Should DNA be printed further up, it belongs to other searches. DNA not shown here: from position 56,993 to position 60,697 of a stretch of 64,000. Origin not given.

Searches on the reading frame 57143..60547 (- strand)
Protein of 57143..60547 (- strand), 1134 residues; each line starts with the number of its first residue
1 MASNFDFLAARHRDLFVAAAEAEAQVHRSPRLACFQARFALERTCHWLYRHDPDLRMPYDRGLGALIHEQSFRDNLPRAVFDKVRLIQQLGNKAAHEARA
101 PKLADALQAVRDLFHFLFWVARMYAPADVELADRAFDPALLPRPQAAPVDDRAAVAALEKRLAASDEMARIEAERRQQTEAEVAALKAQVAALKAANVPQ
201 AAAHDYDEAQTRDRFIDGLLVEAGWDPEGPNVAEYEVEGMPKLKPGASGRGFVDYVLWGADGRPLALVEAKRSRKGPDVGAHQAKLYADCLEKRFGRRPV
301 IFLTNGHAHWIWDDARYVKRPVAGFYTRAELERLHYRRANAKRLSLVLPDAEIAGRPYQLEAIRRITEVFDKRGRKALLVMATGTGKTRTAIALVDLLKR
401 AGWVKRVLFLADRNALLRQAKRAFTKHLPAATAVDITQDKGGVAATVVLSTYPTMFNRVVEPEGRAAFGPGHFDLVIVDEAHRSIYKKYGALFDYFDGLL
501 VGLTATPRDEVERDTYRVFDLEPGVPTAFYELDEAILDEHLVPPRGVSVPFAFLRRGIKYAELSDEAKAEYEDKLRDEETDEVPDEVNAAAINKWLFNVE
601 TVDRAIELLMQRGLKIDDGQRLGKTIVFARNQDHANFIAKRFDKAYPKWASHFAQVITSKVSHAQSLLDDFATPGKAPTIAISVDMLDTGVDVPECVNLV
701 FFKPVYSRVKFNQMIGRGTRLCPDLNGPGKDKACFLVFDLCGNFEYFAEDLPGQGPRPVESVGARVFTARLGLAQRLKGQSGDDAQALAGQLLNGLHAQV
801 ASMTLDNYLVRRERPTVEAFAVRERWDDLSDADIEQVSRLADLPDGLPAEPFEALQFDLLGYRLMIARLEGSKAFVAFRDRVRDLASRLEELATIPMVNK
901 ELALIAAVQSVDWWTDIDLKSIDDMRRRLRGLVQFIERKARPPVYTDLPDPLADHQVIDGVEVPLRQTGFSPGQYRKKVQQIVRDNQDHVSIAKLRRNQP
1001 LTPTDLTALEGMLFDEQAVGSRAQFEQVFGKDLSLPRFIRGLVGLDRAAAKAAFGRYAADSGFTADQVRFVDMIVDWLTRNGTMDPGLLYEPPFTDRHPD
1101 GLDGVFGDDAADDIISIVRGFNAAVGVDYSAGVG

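Call 3: search_protein_families(library=pfam, proteins=[window:57143-60547:-], max_evalue=0.01)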
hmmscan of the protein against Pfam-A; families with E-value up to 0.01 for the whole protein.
window:57143-60547:- (1134 aa): 8 families
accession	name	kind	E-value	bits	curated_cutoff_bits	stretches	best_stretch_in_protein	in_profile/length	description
PF04851.21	ResIII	-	2.6e-36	125.5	22.5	1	353-508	2-163/164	Type III restriction enzyme, res subunit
PF08463.15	EcoEI_R_C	-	3.2e-20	73.3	24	1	974-1117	2-157/163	EcoEI R protein C-terminal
PF18766.7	SWI2_SNF2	-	2.3e-14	54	26.7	1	358-543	1-187/221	SWI2/SNF2 ATPase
PF13643.11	DUF4145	-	2.3e-10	40.8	23.1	1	21-110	2-84/88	Domain of unknown function (DUF4145)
PF00270.35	DEAD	-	4.2e-10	40.1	26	1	356-512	1-165/167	DEAD/DEAH box helicase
PF00271.37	Helicase_C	-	2.7e-07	31.3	23.5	1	618-720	11-108/110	Helicase conserved C-terminal domain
PF04313.20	HSDR_N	-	8.8e-06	26.2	25.1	1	253-315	128-193/198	Type I restriction enzyme R protein N terminus (HSDR_N)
PF13604.12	AAA_30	-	0.0093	16.1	27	0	359-482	6-98/191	AAA domain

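Call 4: search_protein_families(library=padloc, proteins=[window:57143-60547:-], max_evalue=0.01)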
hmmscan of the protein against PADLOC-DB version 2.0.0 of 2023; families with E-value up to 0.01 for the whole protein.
window:57143-60547:- (1134 aa): 21 families
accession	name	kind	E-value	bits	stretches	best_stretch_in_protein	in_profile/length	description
PDLC03047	REase_I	-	2.5e-164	546.7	1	3-1121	8-1102/1107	Type I restriction enzyme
PDLC03049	REase_I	-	5.7e-43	145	1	252-822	59-621/807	Type I restriction enzyme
PDLC03042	REase_I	-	1.4e-33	113.5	2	352-739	442-843/1170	Type I restriction enzyme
PDLC03658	mREase_IV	-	1e-21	74.4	2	351-522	219-386/953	Type IV methyl-directed restriction enzyme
PDLC02707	PbeA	-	3.1e-20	70.3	1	350-723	248-619/672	PbeA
PDLC03659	mREase_IV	-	8.7e-18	61.6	2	352-508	216-372/945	Type IV methyl-directed restriction enzyme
PDLC04472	PDC-M16A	-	6.2e-17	59.2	1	1-213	1-207/930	-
PDLC02704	PbeA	-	7e-11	39.3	2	340-398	241-294/682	PbeA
PDLC01439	typeIV_DinG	-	1e-09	35.6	1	356-422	17-77/575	CAS-IV-A; associated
PDLC03597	REase_MTase_IIG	-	1.2e-09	34.3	1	352-427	165-240/1646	Type IIG restriction enzyme-methyltransferase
PDLC02705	PbeA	-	6.1e-09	32.6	1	354-717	249-616/691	PbeA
PDLC02703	PbeA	-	2.6e-08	31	1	374-421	261-308/626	PbeA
PDLC03048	REase_I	-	1.3e-06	24.9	1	354-486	240-385/976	Type I restriction enzyme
PDLC02706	PbeA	-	1.5e-06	25.1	1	355-419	270-330/722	PbeA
PDLC03046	REase_I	-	1.6e-05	21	1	353-432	262-341/1025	Type I restriction enzyme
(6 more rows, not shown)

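Call 42: find_related_loci(query=window:57143-60547:-, collection=metagenome_contigs, flank=6000)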
Query window:57143-60547:- (1134 aa) in metagenome_contigs; peptide patterns used: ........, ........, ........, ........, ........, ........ (x = any residue, [..] = any of these).
54 stretches matched a pattern; 2 encode a relative of the query (tblastn E <= 1e-3); 2 distinct loci.
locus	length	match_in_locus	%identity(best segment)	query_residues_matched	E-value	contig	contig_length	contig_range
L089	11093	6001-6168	41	356-416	2e-5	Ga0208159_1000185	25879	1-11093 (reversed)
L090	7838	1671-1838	39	356-416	7e-5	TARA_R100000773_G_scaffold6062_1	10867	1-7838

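Call 43: find_homologous_proteins(query=window:57143-60547:-, max_evalue=1e-50)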
Query window:57143-60547:- (1134 aa): 7995 proteins with E <= 1e-50 among 8000 candidates; the best 120 are listed.
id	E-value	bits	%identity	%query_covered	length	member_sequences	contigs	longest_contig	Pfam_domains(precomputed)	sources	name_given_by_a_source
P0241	0.0e+0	2573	100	100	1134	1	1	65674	PF00270.36,PF08463.16,PF04313.21,PF18766.8,PF00271.38,PF04851.22,PF13643.12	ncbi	-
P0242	0.0e+0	2287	89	100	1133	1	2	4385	PF00270.36,PF08463.16,PF04313.21,PF13588.13,PF18766.8,PF00271.38,PF04851.22,PF13643.12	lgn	-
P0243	0.0e+0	2040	79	100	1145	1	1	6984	PF00270.36,PF08463.16,PF04313.21,PF18766.8,PF00271.38,PF04851.22,PF13643.12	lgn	-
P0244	0.0e+0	2011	79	100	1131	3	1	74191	PF00270.36,PF08463.16,PF04313.21,PF13588.13,PF18766.8,PF00271.38,PF04851.22,PF13643.12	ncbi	-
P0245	0.0e+0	1733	68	100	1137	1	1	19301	PF00270.36,PF08463.16,PF04313.21,PF18766.8,PF00271.38,PF04851.22,PF13643.12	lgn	-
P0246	0.0e+0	1720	68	100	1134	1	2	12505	PF00270.36,PF08463.16,PF04313.21,PF13588.13,PF18766.8,PF00271.38,PF04851.22,PF13643.12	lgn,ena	-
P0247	0.0e+0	1705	67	100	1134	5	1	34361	PF00270.36,PF08463.16,PF04313.21,PF18766.8,PF00271.38,PF04851.22,PF13643.12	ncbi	-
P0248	0.0e+0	1694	67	100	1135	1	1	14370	PF00270.36,PF08463.16,PF04313.21,PF18766.8,PF00271.38,PF04851.22,PF13643.12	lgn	-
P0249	0.0e+0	1693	67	100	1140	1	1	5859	PF00270.36,PF08463.16,PF04313.21,PF18766.8,PF00271.38,PF04851.22,PF13643.12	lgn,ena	-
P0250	0.0e+0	1686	66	100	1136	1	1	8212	PF00270.36,PF08463.16,PF04313.21,PF18766.8,PF00271.38,PF04851.22,PF13643.12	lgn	-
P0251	0.0e+0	1530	62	99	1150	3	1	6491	PF00270.36,PF08463.16,PF04313.21,PF18766.8,PF00271.38,PF04851.22,PF13643.12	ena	-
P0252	0.0e+0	1497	61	100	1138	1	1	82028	PF00270.36,PF08463.16,PF00176.30,PF04313.21,PF18766.8,PF00271.38,PF04851.22,PF13643.12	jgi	jgi:type I restriction enzyme R subunit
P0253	0.0e+0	1448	61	100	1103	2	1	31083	PF00270.36,PF08463.16,PF04313.21,PF13588.13,PF18766.8,PF04851.22,PF13643.12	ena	-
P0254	0.0e+0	1438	59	100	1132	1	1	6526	PF00270.36,PF08463.16,PF04313.21,PF13588.13,PF18766.8,PF00271.38,PF04851.22,PF13643.12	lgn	-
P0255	0.0e+0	1436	58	100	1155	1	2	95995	PF00270.36,PF08463.16,PF04313.21,PF13588.13,PF18766.8,PF00271.38,PF04851.22,PF13643.12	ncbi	ncbi:MAG: hypothetical protein AMXMBFR58_36580 [Phycisphaerae bacterium]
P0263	0.0e+0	1424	58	100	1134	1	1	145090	PF00270.36,PF08463.16,PF04313.21,PF18766.8,PF00271.38,PF04851.22,PF13643.12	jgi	jgi:type I restriction enzyme, R subunit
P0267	0.0e+0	1420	57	100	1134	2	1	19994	PF00270.36,PF08463.16,PF04313.21,PF18766.8,PF00271.38,PF04851.22,PF13643.12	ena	-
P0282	0.0e+0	1406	57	99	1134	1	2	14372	PF00270.36,PF08463.16,PF04313.21,PF18766.8,PF00271.38,PF04851.22,PF13643.12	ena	-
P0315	0.0e+0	1386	58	100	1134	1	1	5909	PF00270.36,PF08463.16,PF04313.21,PF18766.8,PF00271.38,PF04851.22,PF13643.12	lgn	-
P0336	0.0e+0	1378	56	99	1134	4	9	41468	PF00270.36,PF08463.16,PF04313.21,PF13588.13,PF18766.8,PF00271.38,PF04851.22,PF13643.12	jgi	jgi:type I restriction enzyme R subunit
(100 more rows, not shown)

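Call 45: find_encoding_contigs(protein=P0244, flank=8000, max_places=2)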
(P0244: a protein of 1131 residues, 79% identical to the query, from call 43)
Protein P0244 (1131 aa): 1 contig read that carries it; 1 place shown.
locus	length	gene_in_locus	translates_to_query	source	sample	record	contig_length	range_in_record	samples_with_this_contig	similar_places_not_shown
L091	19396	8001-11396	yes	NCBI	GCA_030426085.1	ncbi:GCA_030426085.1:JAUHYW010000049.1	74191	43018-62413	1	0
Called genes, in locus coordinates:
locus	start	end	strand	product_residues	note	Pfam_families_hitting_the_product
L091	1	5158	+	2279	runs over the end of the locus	PF11617:Cu-binding_MopE (faint)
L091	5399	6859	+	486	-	PF12161:HsdM_N, PF02384:N6_Mtase, PF01170:UPF0020 (weak), PF07669:Eco57I (weak)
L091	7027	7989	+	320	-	PF01420:Methylase_S (faint)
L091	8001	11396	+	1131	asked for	PF13643:DUF4145 (weak), PF04313:HSDR_N (faint), PF13588:HSDR_N_2 (weak), PF00270:DEAD, PF04851:ResIII, PF18766:SWI2_SNF2, PF00271:Helicase_C (weak), PF08463:EcoEI_R_C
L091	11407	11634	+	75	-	-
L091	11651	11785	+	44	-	-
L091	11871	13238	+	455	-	-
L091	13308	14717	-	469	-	PF07586:HXXSHH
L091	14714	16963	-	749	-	PF07627:PSCyt3, PF07624:PSD2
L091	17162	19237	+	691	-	-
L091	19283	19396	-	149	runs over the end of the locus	-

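Call 46: find_encoding_contigs(protein=P0245, flank=8000, max_places=2)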
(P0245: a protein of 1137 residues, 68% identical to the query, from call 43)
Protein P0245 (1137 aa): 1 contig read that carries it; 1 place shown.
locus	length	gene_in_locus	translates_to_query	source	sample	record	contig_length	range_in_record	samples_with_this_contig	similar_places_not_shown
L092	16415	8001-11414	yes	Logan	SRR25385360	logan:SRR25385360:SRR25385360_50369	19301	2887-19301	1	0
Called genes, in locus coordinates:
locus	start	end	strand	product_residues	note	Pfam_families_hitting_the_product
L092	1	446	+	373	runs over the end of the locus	-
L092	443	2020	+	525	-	-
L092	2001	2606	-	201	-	-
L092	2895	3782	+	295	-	PF13541:ChlI, PF01078:Mg_chelatase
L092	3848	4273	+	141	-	-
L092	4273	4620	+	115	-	-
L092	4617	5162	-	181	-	-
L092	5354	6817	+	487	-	PF12161:HsdM_N, PF02384:N6_Mtase, PF01170:UPF0020 (weak), PF07669:Eco57I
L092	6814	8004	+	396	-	PF01420:Methylase_S (weak)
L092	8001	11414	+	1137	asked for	PF13643:DUF4145, PF04313:HSDR_N (faint), PF04851:ResIII, PF00270:DEAD, PF18766:SWI2_SNF2, PF00271:Helicase_C (weak), PF08463:EcoEI_R_C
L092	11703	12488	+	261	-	PF08878:HamA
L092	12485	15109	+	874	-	PF00270:DEAD, PF04851:ResIII, PF13401:AAA_22 (weak), PF00271:Helicase_C (faint)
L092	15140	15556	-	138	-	-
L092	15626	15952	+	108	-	-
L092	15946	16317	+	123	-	PF05717:TnpB_IS66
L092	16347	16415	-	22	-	?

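Call 47: find_encoding_contigs(protein=P0247, flank=8000, max_places=2)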
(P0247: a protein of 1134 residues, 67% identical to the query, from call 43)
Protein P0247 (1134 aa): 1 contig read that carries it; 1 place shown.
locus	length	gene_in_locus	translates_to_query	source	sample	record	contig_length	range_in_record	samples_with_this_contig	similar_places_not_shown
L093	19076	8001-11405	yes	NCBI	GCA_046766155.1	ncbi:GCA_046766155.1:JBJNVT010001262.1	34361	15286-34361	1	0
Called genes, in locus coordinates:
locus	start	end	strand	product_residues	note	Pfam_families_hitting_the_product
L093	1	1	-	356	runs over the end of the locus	PF01145:Band_7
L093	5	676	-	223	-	-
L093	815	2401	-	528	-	PF00239:Resolvase, PF07508:Recombinase, PF13408:Zn_ribbon_recom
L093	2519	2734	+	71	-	PF12728:HTH_17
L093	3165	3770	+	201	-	PF01420:Methylase_S (weak)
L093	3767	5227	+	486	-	PF02384:N6_Mtase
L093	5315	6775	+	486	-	PF12161:HsdM_N, PF02384:N6_Mtase, PF01170:UPF0020, PF07669:Eco57I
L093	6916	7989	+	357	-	PF01420:Methylase_S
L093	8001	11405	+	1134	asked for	PF13643:DUF4145, PF04313:HSDR_N (faint), PF04851:ResIII, PF00270:DEAD, PF18766:SWI2_SNF2, PF00271:Helicase_C (weak), PF08463:EcoEI_R_C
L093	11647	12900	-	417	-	-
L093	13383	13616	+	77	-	PF12728:HTH_17 (weak)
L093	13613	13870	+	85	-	-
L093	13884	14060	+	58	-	-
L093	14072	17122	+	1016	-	-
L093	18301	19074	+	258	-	?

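Call 48: find_encoding_contigs(protein=P0243, flank=8000, max_places=2)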
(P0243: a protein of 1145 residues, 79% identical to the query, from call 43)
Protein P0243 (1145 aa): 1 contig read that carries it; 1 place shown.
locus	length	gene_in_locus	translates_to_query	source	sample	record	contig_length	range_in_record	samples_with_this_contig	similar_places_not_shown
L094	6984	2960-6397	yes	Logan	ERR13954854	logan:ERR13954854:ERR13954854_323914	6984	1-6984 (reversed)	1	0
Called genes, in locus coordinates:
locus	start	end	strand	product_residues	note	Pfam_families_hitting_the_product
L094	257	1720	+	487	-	PF12161:HsdM_N, PF02384:N6_Mtase, PF01170:UPF0020 (weak), PF07669:Eco57I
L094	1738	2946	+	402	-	PF01420:Methylase_S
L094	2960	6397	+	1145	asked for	PF13643:DUF4145, PF04313:HSDR_N (faint), PF00270:DEAD, PF04851:ResIII, PF18766:SWI2_SNF2, PF00271:Helicase_C (weak), PF08463:EcoEI_R_C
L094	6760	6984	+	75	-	?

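Call 60: find_encoding_contigs(protein=P0241, flank=10000, max_places=2)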
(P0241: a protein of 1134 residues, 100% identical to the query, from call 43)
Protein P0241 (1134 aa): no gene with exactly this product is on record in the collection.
